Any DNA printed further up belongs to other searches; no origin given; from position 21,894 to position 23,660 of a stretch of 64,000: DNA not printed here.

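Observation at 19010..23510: Compact Etf-dependent lactate-utilisation module (etfB-etfA convergent with a LarA-family gene and a GlcD-type FAD dehydrogenase)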

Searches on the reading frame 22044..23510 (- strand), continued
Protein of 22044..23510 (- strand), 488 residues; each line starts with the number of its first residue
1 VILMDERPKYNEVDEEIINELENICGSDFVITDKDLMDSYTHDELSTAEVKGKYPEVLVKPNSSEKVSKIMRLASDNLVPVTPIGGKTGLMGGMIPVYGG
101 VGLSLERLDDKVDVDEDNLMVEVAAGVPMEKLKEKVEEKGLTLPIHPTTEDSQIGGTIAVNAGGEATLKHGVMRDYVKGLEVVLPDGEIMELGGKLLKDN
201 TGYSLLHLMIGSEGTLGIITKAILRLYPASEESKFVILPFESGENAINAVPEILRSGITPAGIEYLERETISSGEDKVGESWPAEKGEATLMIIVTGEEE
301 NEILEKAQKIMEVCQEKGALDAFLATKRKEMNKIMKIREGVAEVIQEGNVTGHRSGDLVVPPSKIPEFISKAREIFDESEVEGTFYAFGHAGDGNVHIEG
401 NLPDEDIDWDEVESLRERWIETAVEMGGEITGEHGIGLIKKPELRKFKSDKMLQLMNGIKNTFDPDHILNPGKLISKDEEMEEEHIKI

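Call 58: search_protein_families(library=ncbifam, proteins=[L093:4521-6443:-, L093:7616-9130:-, L093:6440-7540:-], max_evalue=1e-10)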
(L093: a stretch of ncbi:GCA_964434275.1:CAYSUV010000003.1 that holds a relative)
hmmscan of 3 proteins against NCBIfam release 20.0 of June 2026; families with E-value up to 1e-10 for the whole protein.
L093:4521-6443:- (640 aa): 6 families
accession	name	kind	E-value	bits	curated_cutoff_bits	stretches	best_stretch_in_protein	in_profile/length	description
TIGR03336.1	IOR_alpha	equivalog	2.2e-179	597.6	650.9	1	9-633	2-595/595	indolepyruvate ferredoxin oxidoreductase subunit alpha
NF009589.0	PRK13030.1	subfamily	1.9e-38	131.9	816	1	67-586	108-640/1170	indolepyruvate ferredoxin oxidoreductase family protein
TIGR03710.1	OAFO_sf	subfamily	7.9e-20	70.9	482.75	1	5-99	189-283/561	2-oxoacid:acceptor oxidoreductase subunit alpha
NF009588.0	PRK13029.1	subfamily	1.1e-19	70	952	1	67-629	108-704/1196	indolepyruvate ferredoxin oxidoreductase family protein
NF006412.0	PRK08659.1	equivalog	1.3e-16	60.8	411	1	8-190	4-195/378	2-oxoacid:acceptor oxidoreductase subunit alpha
NF005507.0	PRK07119.1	subfamily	5.4e-13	48.5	399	0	8-92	3-87/352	3-methyl-2-oxobutanoate dehydrogenase subunit VorB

L093:7616-9130:- (504 aa): 2 families
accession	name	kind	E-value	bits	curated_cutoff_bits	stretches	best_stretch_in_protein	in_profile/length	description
TIGR02309.1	HpaB-1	equivalog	9.9e-53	179.9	480.2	1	7-473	5-470/477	4-hydroxyphenylacetate 3-monooxygenase, oxygenase component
TIGR02310.1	HpaB-2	equivalog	2.7e-17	62.6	885.2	1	7-453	16-463/519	4-hydroxyphenylacetate 3-monooxygenase, oxygenase component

L093:6440-7540:- (366 aa): 4 families
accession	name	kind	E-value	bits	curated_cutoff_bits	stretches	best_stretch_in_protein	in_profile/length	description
NF006807.0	PRK09325.1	subfamily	3.6e-53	180.5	269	1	87-340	3-267/283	coenzyme F420-reducing hydrogenase subunit beta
TIGR03289.1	frhB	equivalog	4.2e-45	154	331.5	1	88-338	1-262/275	coenzyme F420 hydrogenase subunit beta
NF006808.0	PRK09326.1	equivalog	3.8e-37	127.9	444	1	20-313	7-297/341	F420H2 dehydrogenase subunit F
NF040616.1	F420_dehyd_FpoF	exception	8.2e-35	120.4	475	1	20-313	6-296/337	F420H2 dehydrogenase subunit FpoF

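Call 68: find_encoding_contigs(protein=P0124, flank=10000, max_places=1)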
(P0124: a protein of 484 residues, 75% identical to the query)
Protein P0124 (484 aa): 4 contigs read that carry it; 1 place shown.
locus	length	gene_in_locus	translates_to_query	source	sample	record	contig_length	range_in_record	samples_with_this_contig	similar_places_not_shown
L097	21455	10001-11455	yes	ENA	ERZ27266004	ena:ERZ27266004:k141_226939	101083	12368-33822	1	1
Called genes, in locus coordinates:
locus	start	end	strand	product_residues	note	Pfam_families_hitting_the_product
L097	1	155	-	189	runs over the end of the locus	PF06695:Sm_multidrug_ex (weak)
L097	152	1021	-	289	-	-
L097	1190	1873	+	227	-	PF13847:Methyltransf_31, PF08241:Methyltransf_11, PF13649:Methyltransf_25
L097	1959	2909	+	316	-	PF26553:PDDEXK_19, PF01381:HTH_3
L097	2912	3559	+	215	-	-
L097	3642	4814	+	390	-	PF13191:AAA_16 (weak), PF01637:ATPase_2, PF05621:TniB (weak), PF13401:AAA_22, PF00004:AAA (weak), PF05729:NACHT (faint), PF22703:Cdc6_lid, PF09079:WHD_Cdc6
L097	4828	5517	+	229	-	-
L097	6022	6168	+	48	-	PF18930:DUF5679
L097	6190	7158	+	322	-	PF00814:TsaD, PF22521:HypF_C_2 (weak)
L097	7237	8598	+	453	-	PF00390:malic, PF03949:Malic_M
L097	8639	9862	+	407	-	PF09861:Lar_N, PF21113:LarA_C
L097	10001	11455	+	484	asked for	PF01565:FAD_binding_4, PF02913:FAD-oxidase_C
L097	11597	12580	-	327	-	PF01012:ETF, PF00766:ETF_alpha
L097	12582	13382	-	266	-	PF01012:ETF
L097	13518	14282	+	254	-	-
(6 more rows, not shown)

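Call 74: find_encoding_contigs(protein=P0240, flank=7000, max_places=1)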
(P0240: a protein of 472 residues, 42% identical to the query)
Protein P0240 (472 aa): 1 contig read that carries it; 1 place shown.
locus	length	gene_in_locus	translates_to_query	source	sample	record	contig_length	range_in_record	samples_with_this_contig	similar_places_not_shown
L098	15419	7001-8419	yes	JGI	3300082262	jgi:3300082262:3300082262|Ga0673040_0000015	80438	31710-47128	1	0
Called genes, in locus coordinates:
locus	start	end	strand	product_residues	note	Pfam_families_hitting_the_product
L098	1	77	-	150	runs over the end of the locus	-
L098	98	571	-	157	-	-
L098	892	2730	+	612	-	PF00456:Transketolase_N, PF00676:E1_dh, PF02779:Transket_pyr, PF02780:Transketolase_C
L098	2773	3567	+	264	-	PF00565:SNase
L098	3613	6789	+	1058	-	PF14870:PSII_BNR (faint), PF02012:BNR (faint), PF13088:BNR_2 (faint), PF15902:Sortilin-Vps10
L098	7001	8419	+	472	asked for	PF01565:FAD_binding_4, PF02913:FAD-oxidase_C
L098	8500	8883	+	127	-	PF13291:ACT_4 (faint), PF19571:ACT_8, PF01842:ACT, PF22629:ACT_AHAS_ss (weak)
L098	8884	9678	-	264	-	PF00072:Response_reg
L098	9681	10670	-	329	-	PF00072:Response_reg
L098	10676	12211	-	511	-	PF00512:HisKA, PF02518:HATPase_c, PF13581:HATPase_c_2 (weak)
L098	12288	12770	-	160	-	PF13686:DrsE_2, PF02635:DsrE (faint)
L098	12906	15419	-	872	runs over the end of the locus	PF00246:Peptidase_M14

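Call 75: find_encoding_contigs(protein=P0194, flank=7000, max_places=1)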
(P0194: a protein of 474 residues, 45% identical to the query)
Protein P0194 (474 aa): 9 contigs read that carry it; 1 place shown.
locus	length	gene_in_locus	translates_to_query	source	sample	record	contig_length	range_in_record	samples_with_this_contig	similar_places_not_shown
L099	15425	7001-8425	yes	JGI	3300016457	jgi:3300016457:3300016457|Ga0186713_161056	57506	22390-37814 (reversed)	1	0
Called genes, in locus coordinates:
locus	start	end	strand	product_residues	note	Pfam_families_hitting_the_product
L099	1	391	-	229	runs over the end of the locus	PF05681:Fumerase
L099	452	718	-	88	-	-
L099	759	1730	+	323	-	PF00390:malic (weak), PF03949:Malic_M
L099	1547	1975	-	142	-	PF05681:Fumerase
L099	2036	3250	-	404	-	PF00390:malic, PF03949:Malic_M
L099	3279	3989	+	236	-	PF03949:Malic_M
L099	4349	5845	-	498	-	PF00390:malic, PF03949:Malic_M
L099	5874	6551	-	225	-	PF00392:GntR, PF13412:HTH_24 (weak), PF07729:FCD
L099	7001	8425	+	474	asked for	PF01565:FAD_binding_4, PF02913:FAD-oxidase_C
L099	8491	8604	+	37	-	-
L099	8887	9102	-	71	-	-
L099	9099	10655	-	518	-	PF07969:Amidohydro_3, PF01979:Amidohydro_1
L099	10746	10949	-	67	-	-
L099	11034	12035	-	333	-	PF02729:OTCace_N, PF00185:OTCace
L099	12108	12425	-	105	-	PF00005:ABC_tran (weak)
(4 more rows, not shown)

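Call 76: find_encoding_contigs(protein=P0167, flank=7000, max_places=1)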
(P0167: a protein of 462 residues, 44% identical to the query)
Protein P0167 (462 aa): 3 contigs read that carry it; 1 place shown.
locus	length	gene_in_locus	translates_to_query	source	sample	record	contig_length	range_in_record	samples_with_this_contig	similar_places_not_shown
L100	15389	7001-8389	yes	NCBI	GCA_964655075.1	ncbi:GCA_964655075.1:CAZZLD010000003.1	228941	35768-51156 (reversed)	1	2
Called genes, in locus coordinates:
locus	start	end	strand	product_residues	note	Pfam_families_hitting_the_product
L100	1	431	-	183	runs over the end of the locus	-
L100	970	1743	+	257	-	PF14280:DUF4365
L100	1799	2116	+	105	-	-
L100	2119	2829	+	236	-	PF01738:DLH (weak), PF02129:Peptidase_S15, PF12146:Hydrolase_4, PF20434:BD-FAE, PF00561:Abhydrolase_1, PF12697:Abhydrolase_6, PF00326:Peptidase_S9, PF05448:AXE1 (weak)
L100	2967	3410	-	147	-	PF01161:PBP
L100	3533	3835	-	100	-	-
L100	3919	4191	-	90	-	PF01541:GIY-YIG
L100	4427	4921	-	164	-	PF01750:HycI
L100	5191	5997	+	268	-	PF01012:ETF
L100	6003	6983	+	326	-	PF01012:ETF, PF00766:ETF_alpha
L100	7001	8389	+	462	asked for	PF01565:FAD_binding_4, PF02913:FAD-oxidase_C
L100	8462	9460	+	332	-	PF04055:Radical_SAM, PF06968:BATS (faint)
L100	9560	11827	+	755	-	PF00708:Acylphosphatase, PF07503:zf-HYPF, PF01300:Sua5_yciO_yrdC, PF17788:HypF_C, PF00814:TsaD (faint), PF22521:HypF_C_2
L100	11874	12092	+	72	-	PF01455:HupF_HypC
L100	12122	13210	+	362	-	PF01924:HypD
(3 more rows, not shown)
